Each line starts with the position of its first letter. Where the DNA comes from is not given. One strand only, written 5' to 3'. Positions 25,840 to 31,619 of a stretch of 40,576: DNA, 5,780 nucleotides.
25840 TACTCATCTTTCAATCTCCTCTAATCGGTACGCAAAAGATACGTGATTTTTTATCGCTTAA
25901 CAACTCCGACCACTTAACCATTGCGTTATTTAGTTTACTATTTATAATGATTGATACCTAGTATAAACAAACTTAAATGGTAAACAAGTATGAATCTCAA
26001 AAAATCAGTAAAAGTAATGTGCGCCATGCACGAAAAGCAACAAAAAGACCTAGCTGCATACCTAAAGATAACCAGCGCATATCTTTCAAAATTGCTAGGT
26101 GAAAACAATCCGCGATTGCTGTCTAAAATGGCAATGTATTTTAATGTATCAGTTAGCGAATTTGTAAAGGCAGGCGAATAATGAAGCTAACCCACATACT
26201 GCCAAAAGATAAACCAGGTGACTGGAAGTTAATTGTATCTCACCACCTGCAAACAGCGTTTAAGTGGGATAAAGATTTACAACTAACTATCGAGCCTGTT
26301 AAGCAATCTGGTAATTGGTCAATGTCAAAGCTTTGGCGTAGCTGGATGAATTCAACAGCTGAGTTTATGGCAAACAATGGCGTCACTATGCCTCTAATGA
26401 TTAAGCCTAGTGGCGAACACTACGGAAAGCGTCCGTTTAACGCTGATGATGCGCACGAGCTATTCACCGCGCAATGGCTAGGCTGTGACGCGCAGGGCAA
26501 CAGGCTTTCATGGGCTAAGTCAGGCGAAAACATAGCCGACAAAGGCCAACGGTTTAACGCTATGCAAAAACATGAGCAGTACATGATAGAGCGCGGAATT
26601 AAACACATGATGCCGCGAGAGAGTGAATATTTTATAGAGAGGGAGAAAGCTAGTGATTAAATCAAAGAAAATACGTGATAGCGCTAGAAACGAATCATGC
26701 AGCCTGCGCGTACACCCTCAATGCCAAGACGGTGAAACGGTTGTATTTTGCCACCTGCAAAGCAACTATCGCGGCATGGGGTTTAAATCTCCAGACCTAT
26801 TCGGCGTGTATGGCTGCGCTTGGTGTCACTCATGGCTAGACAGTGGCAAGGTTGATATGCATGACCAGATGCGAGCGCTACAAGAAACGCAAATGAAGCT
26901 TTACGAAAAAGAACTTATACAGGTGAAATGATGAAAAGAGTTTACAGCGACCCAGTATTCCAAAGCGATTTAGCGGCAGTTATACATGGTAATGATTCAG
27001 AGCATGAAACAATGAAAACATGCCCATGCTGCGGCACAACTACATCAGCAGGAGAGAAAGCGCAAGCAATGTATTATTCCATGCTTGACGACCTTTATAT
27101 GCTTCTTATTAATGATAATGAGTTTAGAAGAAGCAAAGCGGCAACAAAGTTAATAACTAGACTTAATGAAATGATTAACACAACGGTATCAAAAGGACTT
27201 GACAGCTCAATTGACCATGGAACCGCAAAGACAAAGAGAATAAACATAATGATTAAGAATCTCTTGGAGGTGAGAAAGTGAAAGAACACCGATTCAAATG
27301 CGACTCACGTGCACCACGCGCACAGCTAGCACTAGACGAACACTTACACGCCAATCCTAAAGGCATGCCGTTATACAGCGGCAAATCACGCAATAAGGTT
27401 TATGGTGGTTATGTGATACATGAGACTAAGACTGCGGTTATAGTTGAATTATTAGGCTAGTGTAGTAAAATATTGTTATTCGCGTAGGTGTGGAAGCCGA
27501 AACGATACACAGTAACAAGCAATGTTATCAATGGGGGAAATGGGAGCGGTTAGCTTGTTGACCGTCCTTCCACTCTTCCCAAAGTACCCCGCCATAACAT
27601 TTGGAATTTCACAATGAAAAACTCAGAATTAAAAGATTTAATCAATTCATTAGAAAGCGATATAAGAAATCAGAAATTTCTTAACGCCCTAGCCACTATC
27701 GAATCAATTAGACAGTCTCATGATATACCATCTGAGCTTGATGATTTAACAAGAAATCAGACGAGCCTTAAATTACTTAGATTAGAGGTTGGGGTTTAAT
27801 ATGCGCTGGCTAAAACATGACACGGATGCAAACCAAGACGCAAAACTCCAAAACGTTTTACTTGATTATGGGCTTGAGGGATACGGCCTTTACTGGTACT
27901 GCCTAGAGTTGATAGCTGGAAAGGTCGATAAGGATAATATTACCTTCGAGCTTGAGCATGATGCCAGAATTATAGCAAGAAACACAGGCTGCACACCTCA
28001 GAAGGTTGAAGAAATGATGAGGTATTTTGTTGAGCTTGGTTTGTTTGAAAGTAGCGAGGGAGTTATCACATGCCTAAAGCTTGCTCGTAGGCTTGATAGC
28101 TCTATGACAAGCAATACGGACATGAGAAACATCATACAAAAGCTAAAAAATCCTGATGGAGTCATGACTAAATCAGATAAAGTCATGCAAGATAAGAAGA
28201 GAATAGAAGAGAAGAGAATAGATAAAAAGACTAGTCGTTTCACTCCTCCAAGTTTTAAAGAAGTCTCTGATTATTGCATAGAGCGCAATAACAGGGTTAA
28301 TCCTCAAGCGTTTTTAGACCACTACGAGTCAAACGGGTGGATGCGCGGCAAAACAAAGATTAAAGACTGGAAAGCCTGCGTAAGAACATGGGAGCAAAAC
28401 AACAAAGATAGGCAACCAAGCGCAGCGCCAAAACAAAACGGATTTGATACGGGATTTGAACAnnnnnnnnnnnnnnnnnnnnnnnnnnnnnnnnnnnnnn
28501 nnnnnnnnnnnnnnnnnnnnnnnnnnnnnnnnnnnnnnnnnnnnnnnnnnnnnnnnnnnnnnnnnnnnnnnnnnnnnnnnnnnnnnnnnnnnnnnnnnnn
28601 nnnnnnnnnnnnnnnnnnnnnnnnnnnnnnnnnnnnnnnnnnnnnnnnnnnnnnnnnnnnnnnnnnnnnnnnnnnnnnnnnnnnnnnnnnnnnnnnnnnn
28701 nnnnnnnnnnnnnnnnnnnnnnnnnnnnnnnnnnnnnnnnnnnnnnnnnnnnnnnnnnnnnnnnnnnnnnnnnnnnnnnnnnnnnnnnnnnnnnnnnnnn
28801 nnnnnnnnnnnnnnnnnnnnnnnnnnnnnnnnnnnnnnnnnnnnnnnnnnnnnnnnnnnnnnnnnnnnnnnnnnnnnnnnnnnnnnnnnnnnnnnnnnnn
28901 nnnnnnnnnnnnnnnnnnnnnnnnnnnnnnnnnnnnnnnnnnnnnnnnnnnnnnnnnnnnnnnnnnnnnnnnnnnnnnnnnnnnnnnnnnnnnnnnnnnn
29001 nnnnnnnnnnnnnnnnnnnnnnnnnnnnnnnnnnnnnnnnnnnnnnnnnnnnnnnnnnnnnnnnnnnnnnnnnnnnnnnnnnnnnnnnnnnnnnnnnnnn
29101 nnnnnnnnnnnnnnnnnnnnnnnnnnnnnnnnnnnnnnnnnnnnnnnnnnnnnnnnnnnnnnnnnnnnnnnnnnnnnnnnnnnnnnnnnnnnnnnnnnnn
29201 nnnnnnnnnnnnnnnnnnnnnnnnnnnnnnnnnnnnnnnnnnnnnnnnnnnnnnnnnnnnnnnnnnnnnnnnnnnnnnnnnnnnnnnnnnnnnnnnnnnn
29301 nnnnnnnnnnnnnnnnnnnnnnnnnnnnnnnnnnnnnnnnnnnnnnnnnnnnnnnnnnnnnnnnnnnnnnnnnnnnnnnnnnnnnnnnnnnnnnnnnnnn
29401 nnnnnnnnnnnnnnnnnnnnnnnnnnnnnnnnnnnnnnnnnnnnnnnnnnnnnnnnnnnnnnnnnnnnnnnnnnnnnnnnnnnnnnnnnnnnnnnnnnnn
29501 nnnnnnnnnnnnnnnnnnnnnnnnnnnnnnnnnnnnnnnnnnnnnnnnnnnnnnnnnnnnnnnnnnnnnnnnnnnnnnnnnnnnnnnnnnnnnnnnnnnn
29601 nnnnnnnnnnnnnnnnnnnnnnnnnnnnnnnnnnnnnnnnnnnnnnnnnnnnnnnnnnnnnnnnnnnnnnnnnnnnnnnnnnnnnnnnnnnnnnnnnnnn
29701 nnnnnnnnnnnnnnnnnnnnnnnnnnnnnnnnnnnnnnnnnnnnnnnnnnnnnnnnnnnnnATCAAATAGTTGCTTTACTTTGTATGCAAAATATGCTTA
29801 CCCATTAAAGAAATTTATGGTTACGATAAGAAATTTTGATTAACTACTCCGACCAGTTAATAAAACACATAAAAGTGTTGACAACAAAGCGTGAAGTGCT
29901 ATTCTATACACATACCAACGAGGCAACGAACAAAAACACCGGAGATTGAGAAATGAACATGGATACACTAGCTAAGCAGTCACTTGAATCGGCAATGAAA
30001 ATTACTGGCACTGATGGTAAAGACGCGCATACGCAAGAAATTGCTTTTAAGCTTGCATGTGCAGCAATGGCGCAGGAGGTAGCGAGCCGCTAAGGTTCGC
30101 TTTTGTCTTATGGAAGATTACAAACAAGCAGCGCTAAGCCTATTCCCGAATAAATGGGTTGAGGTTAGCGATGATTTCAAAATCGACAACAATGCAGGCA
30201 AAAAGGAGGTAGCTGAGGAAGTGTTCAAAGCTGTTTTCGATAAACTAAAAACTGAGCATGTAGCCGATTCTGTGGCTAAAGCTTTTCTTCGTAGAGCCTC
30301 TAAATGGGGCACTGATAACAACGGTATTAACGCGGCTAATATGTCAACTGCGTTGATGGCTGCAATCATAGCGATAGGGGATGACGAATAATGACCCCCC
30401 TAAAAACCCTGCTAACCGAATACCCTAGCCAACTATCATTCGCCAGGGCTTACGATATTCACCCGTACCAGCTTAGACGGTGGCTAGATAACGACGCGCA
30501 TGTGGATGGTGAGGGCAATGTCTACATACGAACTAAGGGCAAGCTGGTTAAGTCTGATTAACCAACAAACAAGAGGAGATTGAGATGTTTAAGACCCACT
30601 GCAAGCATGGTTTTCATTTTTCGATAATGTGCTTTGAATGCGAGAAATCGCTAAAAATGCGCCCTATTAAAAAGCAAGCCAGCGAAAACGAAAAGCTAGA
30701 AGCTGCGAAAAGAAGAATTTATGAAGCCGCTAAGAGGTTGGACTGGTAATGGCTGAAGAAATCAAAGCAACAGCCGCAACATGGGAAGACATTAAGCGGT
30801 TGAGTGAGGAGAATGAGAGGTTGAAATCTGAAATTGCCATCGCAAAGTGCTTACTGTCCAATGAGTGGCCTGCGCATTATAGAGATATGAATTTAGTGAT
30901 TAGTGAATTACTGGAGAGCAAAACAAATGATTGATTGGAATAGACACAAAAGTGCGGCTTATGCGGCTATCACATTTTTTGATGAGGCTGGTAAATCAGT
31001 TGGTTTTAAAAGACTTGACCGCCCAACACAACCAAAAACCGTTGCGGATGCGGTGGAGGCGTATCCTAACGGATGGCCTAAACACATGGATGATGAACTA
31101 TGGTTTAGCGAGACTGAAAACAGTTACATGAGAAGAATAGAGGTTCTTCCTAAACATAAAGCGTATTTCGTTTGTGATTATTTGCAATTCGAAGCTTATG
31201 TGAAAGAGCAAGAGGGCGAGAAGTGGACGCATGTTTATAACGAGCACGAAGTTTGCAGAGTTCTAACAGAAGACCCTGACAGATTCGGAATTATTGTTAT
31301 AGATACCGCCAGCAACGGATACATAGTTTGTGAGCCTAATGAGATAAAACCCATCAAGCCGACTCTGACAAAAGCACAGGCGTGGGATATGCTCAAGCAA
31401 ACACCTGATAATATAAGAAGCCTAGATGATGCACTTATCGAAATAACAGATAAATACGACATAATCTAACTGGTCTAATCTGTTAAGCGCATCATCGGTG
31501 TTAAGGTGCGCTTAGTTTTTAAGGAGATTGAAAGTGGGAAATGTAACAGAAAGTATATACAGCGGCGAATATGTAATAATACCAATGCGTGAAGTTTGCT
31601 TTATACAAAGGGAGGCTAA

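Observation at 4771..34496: Conserved roughly 21-bp element TTAAC-N6-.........(R) recurring at intergenic junctions throughout the genome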

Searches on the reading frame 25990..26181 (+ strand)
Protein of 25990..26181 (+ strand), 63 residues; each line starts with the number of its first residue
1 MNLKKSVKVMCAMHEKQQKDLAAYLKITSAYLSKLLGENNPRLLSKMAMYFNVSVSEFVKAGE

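Call 15: search_protein_families(library=pfam, proteins=[window:25990-26181:+], max_evalue=0.01)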
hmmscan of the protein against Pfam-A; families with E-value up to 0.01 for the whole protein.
window:25990-26181:+ (63 aa): 2 families
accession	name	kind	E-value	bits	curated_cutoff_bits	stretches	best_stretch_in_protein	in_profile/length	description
PF01381.28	HTH_3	-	0.00048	20.5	23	1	16-58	10-55/55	Helix-turn-helix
PF13443.12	HTH_26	-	0.0072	17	22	1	8-59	3-58/63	Cro/C1-type HTH DNA-binding domain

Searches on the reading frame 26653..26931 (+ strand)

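Call 48: search_protein_families(library=phrogs, proteins=[window:26653-26931:+], max_evalue=0.001)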
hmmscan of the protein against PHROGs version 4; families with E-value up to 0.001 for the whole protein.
window:26653-26931:+ (92 aa): 1 family
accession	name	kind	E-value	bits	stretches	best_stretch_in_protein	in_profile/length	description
phrog_131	-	DNA, RNA and nucleotide metabolism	5.5e-23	82.6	1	1-92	28-127/131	HNH endonuclease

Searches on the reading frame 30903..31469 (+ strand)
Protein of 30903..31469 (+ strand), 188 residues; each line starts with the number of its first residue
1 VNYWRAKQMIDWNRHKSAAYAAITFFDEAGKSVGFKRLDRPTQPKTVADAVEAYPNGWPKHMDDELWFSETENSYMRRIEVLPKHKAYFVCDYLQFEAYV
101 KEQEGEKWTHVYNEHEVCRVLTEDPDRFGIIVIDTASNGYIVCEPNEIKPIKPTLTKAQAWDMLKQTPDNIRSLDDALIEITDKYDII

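Call 15: search_protein_families(library=pfam, proteins=[window:30903-31469:+], max_evalue=0.01)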
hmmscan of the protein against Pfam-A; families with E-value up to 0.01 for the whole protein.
window:30903-31469:+ (188 aa): 0 families

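Call 48: search_protein_families(library=phrogs, proteins=[window:30903-31469:+], max_evalue=0.001)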
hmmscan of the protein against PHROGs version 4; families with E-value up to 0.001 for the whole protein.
window:30903-31469:+ (188 aa): 1 family
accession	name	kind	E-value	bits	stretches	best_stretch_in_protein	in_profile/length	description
phrog_27906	-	unknown function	2.6e-06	28.6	1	102-166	3-66/94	-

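Call 82: search_dna_similar(query=window:30903-31466:+, collection=phages, mode=protein, max_rows=30, max_evalue=0.00001)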
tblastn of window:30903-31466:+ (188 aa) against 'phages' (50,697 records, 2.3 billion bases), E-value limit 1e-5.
Records with a match: 4; places in all: 4; records where one place covers at least 80% of the query: 2.
Best place of each record, by identity: <60% 4.
By first word of the organism name: Alteromonas 3; Pseudoalteromonas 1.
By host as written in the record: Alteromonas litorea TF-22 1; Alteromonas marina SW-47 1; Pseudoalteromonas sp. H6 1; Alteromonas gracilis 9a2 1.
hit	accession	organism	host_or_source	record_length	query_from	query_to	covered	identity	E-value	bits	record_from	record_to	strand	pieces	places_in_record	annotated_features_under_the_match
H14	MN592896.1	Alteromonas phage XX1924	Alteromonas litorea TF-22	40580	4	188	98%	36.4%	2e-27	113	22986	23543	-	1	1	hypothetical protein (x2)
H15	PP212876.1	Alteromonas phage vB_AmeP-R22Y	Alteromonas marina SW-47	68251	6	188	97%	35.5%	3e-22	99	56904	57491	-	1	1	record has no annotation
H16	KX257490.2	Pseudoalteromonas virus vB_PspP-H6/1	Pseudoalteromonas sp. H6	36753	40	165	67%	32.6%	9e-11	66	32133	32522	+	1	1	putative transcription termination/antitermination protein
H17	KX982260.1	Alteromonas phage PB15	Alteromonas gracilis 9a2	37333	37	164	68%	30.6%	7e-13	72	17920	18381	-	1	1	hypothetical protein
